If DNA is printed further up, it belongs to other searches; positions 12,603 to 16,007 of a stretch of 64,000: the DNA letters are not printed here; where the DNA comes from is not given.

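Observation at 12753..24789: NusG-paralog-led ~12 kb surface-protein operon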

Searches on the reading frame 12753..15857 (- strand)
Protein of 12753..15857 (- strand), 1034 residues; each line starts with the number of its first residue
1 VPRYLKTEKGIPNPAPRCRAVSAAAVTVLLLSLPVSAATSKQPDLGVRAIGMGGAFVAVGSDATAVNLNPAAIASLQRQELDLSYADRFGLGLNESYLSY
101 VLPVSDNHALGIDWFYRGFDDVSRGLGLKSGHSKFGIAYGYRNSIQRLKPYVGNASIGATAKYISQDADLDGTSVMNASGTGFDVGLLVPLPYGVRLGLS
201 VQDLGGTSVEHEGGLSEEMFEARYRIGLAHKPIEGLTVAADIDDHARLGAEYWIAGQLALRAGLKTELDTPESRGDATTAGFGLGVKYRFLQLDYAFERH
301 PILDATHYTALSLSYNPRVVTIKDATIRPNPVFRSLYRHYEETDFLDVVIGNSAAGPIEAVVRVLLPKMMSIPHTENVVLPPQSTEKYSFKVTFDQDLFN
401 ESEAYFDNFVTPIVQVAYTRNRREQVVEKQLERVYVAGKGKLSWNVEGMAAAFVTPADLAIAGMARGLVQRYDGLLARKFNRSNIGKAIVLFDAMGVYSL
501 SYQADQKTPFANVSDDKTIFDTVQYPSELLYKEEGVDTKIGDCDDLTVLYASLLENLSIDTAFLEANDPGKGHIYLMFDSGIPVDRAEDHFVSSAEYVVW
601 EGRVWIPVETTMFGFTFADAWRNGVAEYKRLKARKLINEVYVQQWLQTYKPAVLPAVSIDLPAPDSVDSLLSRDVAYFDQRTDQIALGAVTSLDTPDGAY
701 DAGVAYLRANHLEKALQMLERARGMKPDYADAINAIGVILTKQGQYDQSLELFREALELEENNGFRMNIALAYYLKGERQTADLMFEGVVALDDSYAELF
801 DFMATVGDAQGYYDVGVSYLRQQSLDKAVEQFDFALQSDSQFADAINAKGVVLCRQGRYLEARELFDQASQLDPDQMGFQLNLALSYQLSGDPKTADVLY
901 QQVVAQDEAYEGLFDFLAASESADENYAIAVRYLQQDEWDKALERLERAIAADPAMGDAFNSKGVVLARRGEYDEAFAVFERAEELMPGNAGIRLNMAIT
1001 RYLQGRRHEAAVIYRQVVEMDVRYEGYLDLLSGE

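Call 4: search_protein_families(library=pfam, proteins=[window:12753-15857:-], max_evalue=0.01)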
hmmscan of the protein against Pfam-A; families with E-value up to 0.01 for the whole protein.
window:12753-15857:- (1034 aa): 25 families
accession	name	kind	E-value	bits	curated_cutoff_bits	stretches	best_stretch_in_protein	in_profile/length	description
PF07719.23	TPR_2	-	1.7e-31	106.1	27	3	730-763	1-34/34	Tetratricopeptide repeat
PF00515.34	TPR_1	-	3.5e-27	93.5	27.8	3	730-763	1-34/34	Tetratricopeptide repeat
PF13414.12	TPR_11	-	4.3e-26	90.8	26.8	4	852-891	3-42/42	TPR repeat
PF13432.12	TPR_16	-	7.5e-26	90.7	32.7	3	927-990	1-64/65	Tetratricopeptide repeat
PF13424.12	TPR_12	-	8.4e-25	87.2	30.1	3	959-1020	5-74/77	Tetratricopeptide repeat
PF14559.12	TPR_19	-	1.3e-19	70.7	25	4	968-1023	2-57/68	Tetratricopeptide repeat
PF13374.12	TPR_10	-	3.9e-17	62.1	27.5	1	730-759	2-31/42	Tetratricopeptide repeat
PF13181.12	TPR_8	-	1.1e-15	56.8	25.7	1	730-763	1-34/34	Tetratricopeptide repeat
PF13428.12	TPR_14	-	2e-15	56.2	23.5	0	848-884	6-42/44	Tetratricopeptide repeat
PF13176.12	TPR_7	-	4e-14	51.9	27.9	1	732-765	1-34/36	Tetratricopeptide repeat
PF13431.12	TPR_17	-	2.8e-13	49.4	24.4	0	947-976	3-32/34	Tetratricopeptide repeat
PF13371.12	TPR_9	-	9.7e-12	45.2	35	2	932-988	4-60/73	Tetratricopeptide repeat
PF12569.14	NatA_aux_su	-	2.4e-11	43.7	33.3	1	926-986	195-255/515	N-terminal acetyltransferase A, auxiliary subunit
PF25063.1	ARM_TT21_C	-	3.9e-10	40.4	35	0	930-1021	102-194/209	Tetratricopeptide repeat protein 21 C-terminal ARM domain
PF12895.13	ANAPC3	-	1.4e-09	38.6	27.2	0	936-1013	2-78/82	Anaphase-promoting complex, cyclosome, subunit 3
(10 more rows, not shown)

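Call 5: search_protein_families(library=ncbifam, proteins=[window:12753-15857:-], max_evalue=0.01)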
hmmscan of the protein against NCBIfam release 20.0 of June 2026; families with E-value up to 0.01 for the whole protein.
window:12753-15857:- (1034 aa): 39 families (the best 25 are shown)
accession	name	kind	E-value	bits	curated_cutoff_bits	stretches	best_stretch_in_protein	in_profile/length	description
NF040959.1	MamA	equivalog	2.9e-31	108.5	200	3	694-793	103-203/204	magnetosome protein MamA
TIGR02917.1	PEP_TPR_lipo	equivalog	7.2e-27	93.6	312.2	2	916-1021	321-427/899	XrtA/PEP-CTERM system TPR-repeat protein PrsT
TIGR02521.1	type_IV_pilW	equivalog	2.9e-26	92.5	154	4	920-1010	28-118/234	type IV pilus biogenesis/stability protein PilW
NF033709.1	PorV_fam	subfamily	1e-23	84.4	90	1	47-313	13-324/326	PorV/PorQ family protein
NF008391.2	PRK11189.1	equivalog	1.5e-22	80.5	250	3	701-783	70-153/297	lipoprotein NlpI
NF033762.1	social_mot_Tgl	equivalog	1.5e-19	70.4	225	3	921-1024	29-132/252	social motility TPR repeat lipoprotein Tgl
NF033758.1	gliding_GltE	equivalog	7.9e-15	54.7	225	2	928-1020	261-354/411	adventurous gliding motility TPR repeat lipoprotein GltE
NF052415.1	T3SS_chap_SctY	equivalog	1.1e-13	51.6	70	2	703-764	13-74/106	type III secretion apparatus assembly chaperone SctY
TIGR02552.1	LcrH_SycD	equivalog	6e-13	48.7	104.8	2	844-903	19-78/136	SycD/LcrH family type III secretion system chaperone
NF002725.1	PRK02603.1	equivalog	8e-13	48.7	143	0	926-986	75-135/173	photosystem I assembly protein Ycf3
NF052325.1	PorVQ2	equivalog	2.6e-12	46.3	325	1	46-129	35-119/354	putative type IX sorting system protein PorV2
NF047371.1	FlcA_CTERM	equivalog_domain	1.2e-11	43.9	300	2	932-1019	448-535/646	periplasmic flagellar collar protein FlcA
TIGR00990.1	3a0801s09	subfamily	1.2e-09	37.4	757.25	0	933-1021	342-429/615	mitochondrial import receptor subunit TOM70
NF033920.0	C39_PA2778_fam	equivalog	1.7e-09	37.5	150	0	815-874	196-255/255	PA2778 family cysteine peptidase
NF008520.0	PRK11447.1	equivalog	3.6e-09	35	858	1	843-1011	461-623/1157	cellulose synthase complex outer membrane protein BcsC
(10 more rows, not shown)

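Call 12: find_encoding_contigs(protein=window:12753-15857:-, flank=10000, max_places=6)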
Protein window:12753-15857:- (1034 aa): no gene with exactly this product is on record in the collection.

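Call 13: find_homologous_proteins(query=window:12753-15857:-, max_evalue=0.00001)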
Query window:12753-15857:- (1034 aa): 111 proteins with E <= 0.00001 among 8000 candidates.
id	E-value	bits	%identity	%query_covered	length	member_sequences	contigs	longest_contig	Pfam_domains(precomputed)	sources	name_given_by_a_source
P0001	0.0e+0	2267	100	98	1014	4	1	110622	PF25063.1,PF13431.13,PF23914.2,PF25062.2,PF13414.13,PF13176.13,PF12569.15,PF13428.13,PF13374.13,PF07721.21,PF14559.13,PF24575.2,PF13371.13,PF00515.35,PF12895.14,PF13424.13,PF21033.5,PF13432.13,PF13181.13,PF07719.24,PF13174.13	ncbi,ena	-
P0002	0.0e+0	1880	81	97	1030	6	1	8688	PF25063.1,PF13431.13,PF23914.2,PF13414.13,PF01535.27,PF13176.13,PF12569.15,PF13428.13,PF13374.13,PF14559.13,PF24575.2,PF13371.13,PF00515.35,PF12895.14,PF13424.13,PF21033.5,PF13432.13,PF13181.13,PF07719.24,PF13174.13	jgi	jgi:tetratricopeptide (TPR) repeat protein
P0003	0.0e+0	1879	80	98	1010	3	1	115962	PF25063.1,PF13431.13,PF23914.2,PF25062.2,PF13414.13,PF01535.27,PF13176.13,PF12569.15,PF13428.13,PF13374.13,PF14559.13,PF24575.2,PF13371.13,PF00515.35,PF12895.14,PF13424.13,PF21033.5,PF13432.13,PF13181.13,PF07719.24,PF13174.13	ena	-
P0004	0.0e+0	1738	74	98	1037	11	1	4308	PF25063.1,PF13431.13,PF23914.2,PF25062.2,PF13414.13,PF13176.13,PF12569.15,PF13428.13,PF13374.13,PF07721.21,PF14559.13,PF24575.2,PF13371.13,PF00515.35,PF12895.14,PF13424.13,PF21033.5,PF13432.13,PF13181.13,PF07719.24,PF13174.13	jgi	-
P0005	0.0e+0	1714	73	98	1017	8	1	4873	PF25063.1,PF13431.13,PF23914.2,PF25062.2,PF13414.13,PF01535.27,PF13176.13,PF12569.15,PF13428.13,PF13374.13,PF14559.13,PF24575.2,PF13371.13,PF00515.35,PF12895.14,PF13424.13,PF21033.5,PF13432.13,PF13181.13,PF07719.24,PF13174.13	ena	-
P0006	0.0e+0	1712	73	97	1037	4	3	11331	PF25063.1,PF14853.13,PF13431.13,PF25060.1,PF25062.2,PF13414.13,PF13176.13,PF12569.15,PF13428.13,PF25064.2,PF13374.13,PF07721.21,PF14559.13,PF13371.13,PF00515.35,PF12895.14,PF13424.13,PF21033.5,PF13432.13,PF13181.13,PF14561.13,PF07719.24,PF13174.13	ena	-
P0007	0.0e+0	1710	73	97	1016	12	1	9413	PF25063.1,PF13431.13,PF23914.2,PF25062.2,PF13414.13,PF13176.13,PF13428.13,PF13374.13,PF14559.13,PF24575.2,PF13371.13,PF00515.35,PF12895.14,PF13424.13,PF21033.5,PF13432.13,PF13181.13,PF07719.24,PF13174.13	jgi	jgi:tetratricopeptide (TPR) repeat protein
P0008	0.0e+0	1704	64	98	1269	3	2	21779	PF25063.1,PF13431.13,PF23914.2,PF25062.2,PF13414.13,PF13176.13,PF12569.15,PF13428.13,PF25064.2,PF13374.13,PF14559.13,PF24575.2,PF13371.13,PF00515.35,PF12895.14,PF13424.13,PF21033.5,PF13432.13,PF13181.13,PF14561.13,PF07719.24,PF13174.13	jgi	jgi:tetratricopeptide (TPR) repeat protein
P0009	0.0e+0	1678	72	97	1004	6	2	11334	PF25060.1,PF13414.13,PF12569.15,PF13374.13,PF07721.21,PF24575.2,PF13505.13,PF00515.35,PF13424.13,PF07719.24,PF13174.13,PF20308.5,PF25063.1,PF13431.13,PF23914.2,PF25062.2,PF13176.13,PF13428.13,PF25064.2,PF14559.13,PF13371.13,PF12895.14,PF21033.5,PF13432.13,PF13181.13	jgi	-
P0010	0.0e+0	1666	70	97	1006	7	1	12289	PF25063.1,PF13431.13,PF23914.2,PF25062.2,PF13414.13,PF13176.13,PF12569.15,PF13428.13,PF25064.2,PF13374.13,PF14559.13,PF24575.2,PF13371.13,PF00515.35,PF12895.14,PF13424.13,PF21033.5,PF13432.13,PF13181.13,PF07719.24,PF13174.13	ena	-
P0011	0.0e+0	1663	71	97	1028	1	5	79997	PF25063.1,PF13431.13,PF23914.2,PF25062.2,PF13414.13,PF13176.13,PF12569.15,PF13428.13,PF13374.13,PF07721.21,PF14559.13,PF24575.2,PF13371.13,PF00515.35,PF12895.14,PF13424.13,PF21033.5,PF13432.13,PF13181.13,PF07719.24,PF13174.13,PF20308.5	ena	-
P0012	0.0e+0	1646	63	98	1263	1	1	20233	PF13414.13,PF12569.15,PF13374.13,PF24575.2,PF00515.35,PF13424.13,PF14561.13,PF07719.24,PF13174.13,PF20308.5,PF25063.1,PF14853.13,PF13431.13,PF23914.2,PF25062.2,PF13176.13,PF13428.13,PF25064.2,PF14559.13,PF13371.13,PF12895.14,PF21033.5,PF13432.13,PF13181.13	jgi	jgi:tetratricopeptide (TPR) repeat protein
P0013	0.0e+0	1645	72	96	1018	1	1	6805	PF25063.1,PF13431.13,PF23914.2,PF25062.2,PF13414.13,PF13176.13,PF12569.15,PF13428.13,PF13374.13,PF07721.21,PF14559.13,PF24575.2,PF13371.13,PF00515.35,PF12895.14,PF13424.13,PF13432.13,PF13181.13,PF07719.24,PF13174.13,PF20308.5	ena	-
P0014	0.0e+0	1642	69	99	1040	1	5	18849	PF25063.1,PF13431.13,PF23914.2,PF13414.13,PF13176.13,PF12569.15,PF13428.13,PF13374.13,PF14559.13,PF24575.2,PF13371.13,PF00515.35,PF12895.14,PF13424.13,PF21033.5,PF13432.13,PF13181.13,PF07719.24,PF13174.13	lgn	-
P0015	0.0e+0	1640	71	96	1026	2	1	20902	PF25063.1,PF13431.13,PF23914.2,PF13414.13,PF13176.13,PF13428.13,PF13374.13,PF07721.21,PF14559.13,PF24575.2,PF13371.13,PF13505.13,PF00515.35,PF12895.14,PF13424.13,PF21033.5,PF13432.13,PF13181.13,PF07719.24,PF13174.13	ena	-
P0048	0.0e+0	1587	68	98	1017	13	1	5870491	PF25063.1,PF13431.13,PF23914.2,PF25060.1,PF13414.13,PF13176.13,PF12569.15,PF13428.13,PF25064.2,PF13374.13,PF14559.13,PF24575.2,PF13371.13,PF00515.35,PF12895.14,PF13424.13,PF21033.5,PF13432.13,PF13181.13,PF07719.24,PF13174.13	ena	-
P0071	0.0e+0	1457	64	98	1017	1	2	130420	PF25063.1,PF03687.21,PF13431.13,PF23914.2,PF13414.13,PF13176.13,PF13428.13,PF13374.13,PF07721.21,PF14559.13,PF13371.13,PF00515.35,PF12895.14,PF13424.13,PF13432.13,PF13181.13,PF07719.24,PF13174.13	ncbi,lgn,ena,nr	ncbi:MAG: tetratricopeptide repeat protein [Candidatus Latescibacteria bacterium]|nr:tetratricopepti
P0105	3.8e-76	275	27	74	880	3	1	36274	PF13414.13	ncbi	ncbi:MAG: PorV/PorQ family protein [bacterium]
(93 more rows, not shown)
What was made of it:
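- NCBI names a distant homologue "PorV/PorQ family protein" (P0105, call 13). It is highly conserved: 60-80% identity across the sequences labelled Latescibacterota (call 13).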

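Call 15: find_encoding_contigs(protein=P0048, flank=10000, max_places=2)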
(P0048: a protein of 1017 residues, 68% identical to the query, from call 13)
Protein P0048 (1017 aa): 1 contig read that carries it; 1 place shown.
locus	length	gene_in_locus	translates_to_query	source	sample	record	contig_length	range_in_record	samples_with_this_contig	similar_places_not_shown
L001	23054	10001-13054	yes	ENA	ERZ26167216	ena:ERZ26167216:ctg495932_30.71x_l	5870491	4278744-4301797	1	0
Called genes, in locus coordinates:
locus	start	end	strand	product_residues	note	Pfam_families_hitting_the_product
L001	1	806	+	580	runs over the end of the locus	PF02706:Wzz (weak)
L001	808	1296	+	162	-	PF01467:CTP_transf_like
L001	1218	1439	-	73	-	-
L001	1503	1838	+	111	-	-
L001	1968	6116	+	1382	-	PF01839:FG-GAP (faint), PF13517:FG-GAP_3 (weak), PF00041:fn3 (faint), PF25788:Ig_Rha78A_N (faint), PF13517:FG-GAP_3, PF04234:CopC (faint), PF13205:Big_5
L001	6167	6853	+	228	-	PF13205:Big_5 (weak)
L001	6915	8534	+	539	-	PF13205:Big_5 (weak), PF13860:FlgD_ig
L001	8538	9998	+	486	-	PF01839:FG-GAP (faint), PF13517:FG-GAP_3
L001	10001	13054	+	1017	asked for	PF13374:TPR_10 (faint), PF00515:TPR_1 (faint), PF07719:TPR_2 (faint), PF13424:TPR_12 (weak), PF13432:TPR_16, PF13432:TPR_16, PF13424:TPR_12 (weak), PF14559:TPR_19 (weak), +15 more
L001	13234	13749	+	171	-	-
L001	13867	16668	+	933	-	PF05226:CHASE2, PF00211:Guanylate_cyc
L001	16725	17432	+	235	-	PF07719:TPR_2 (faint), PF13428:TPR_14 (faint), PF14559:TPR_19 (faint), PF13525:YfiO (faint), PF00515:TPR_1 (faint), PF12895:ANAPC3 (faint), PF13432:TPR_16 (weak), PF13174:TPR_6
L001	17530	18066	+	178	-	-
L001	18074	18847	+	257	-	PF25064:ARM_TT21_5th (faint), PF00515:TPR_1 (faint), PF07719:TPR_2 (faint), PF13174:TPR_6 (faint), PF13424:TPR_12 (faint), PF13525:YfiO, PF13428:TPR_14 (faint), PF13432:TPR_16 (faint), +1 more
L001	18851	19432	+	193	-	PF01467:CTP_transf_like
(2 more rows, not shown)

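Call 16: find_encoding_contigs(protein=P0071, flank=10000, max_places=2)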
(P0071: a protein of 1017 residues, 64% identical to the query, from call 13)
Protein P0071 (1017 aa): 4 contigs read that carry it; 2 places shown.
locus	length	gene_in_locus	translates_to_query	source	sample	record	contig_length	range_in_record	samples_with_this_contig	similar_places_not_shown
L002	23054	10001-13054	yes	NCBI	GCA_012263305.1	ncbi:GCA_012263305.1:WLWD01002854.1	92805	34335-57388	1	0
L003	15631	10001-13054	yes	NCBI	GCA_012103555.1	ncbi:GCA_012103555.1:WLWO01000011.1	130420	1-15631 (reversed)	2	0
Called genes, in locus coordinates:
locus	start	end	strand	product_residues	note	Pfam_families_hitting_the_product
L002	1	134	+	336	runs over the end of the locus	PF00107:ADH_zinc_N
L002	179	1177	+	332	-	PF08240:ADH_N, PF16912:Glu_dehyd_C, PF00107:ADH_zinc_N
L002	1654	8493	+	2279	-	PF01839:FG-GAP (faint), PF13517:FG-GAP_3, PF00041:fn3 (faint), PF25788:Ig_Rha78A_N (faint), PF13517:FG-GAP_3, PF13205:Big_5, PF13860:FlgD_ig (weak)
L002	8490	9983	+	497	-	PF01839:FG-GAP (faint), PF13517:FG-GAP_3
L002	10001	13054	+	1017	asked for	PF03687:UPF0164 (weak), PF00515:TPR_1 (faint), PF07719:TPR_2 (faint), PF13174:TPR_6 (faint), PF13424:TPR_12 (weak), PF13432:TPR_16, PF13432:TPR_16 (weak), PF14559:TPR_19 (weak), +11 more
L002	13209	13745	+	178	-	PF13174:TPR_6 (faint)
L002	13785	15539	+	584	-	PF05226:CHASE2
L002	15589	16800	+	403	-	PF13546:DDE_5, PF01609:DDE_Tnp_1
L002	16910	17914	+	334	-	PF00211:Guanylate_cyc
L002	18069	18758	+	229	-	PF13424:TPR_12 (faint), PF13428:TPR_14 (faint), PF12895:ANAPC3 (faint), PF00515:TPR_1 (faint), PF13432:TPR_16 (weak), PF14559:TPR_19 (weak), PF13432:TPR_16 (weak), PF13174:TPR_6, +2 more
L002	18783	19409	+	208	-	-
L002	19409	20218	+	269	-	PF07719:TPR_2 (faint), PF13428:TPR_14 (faint), PF13432:TPR_16 (faint), PF13525:YfiO, PF13174:TPR_6 (faint)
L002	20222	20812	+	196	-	PF01467:CTP_transf_like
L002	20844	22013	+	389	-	PF00291:PALP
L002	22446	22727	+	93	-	-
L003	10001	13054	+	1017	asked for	PF03687:UPF0164 (weak), PF00515:TPR_1 (faint), PF07719:TPR_2 (faint), PF13174:TPR_6 (faint), PF13424:TPR_12 (weak), PF13432:TPR_16, PF13432:TPR_16 (weak), PF14559:TPR_19 (weak), +11 more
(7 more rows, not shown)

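Call 17: find_encoding_contigs(protein=P0001, flank=10000, max_places=2)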
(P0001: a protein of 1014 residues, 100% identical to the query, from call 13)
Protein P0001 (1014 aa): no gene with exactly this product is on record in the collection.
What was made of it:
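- Tried and rejected: The look-up failed for the window protein and for its 100% match P0001 (calls 12, 17).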
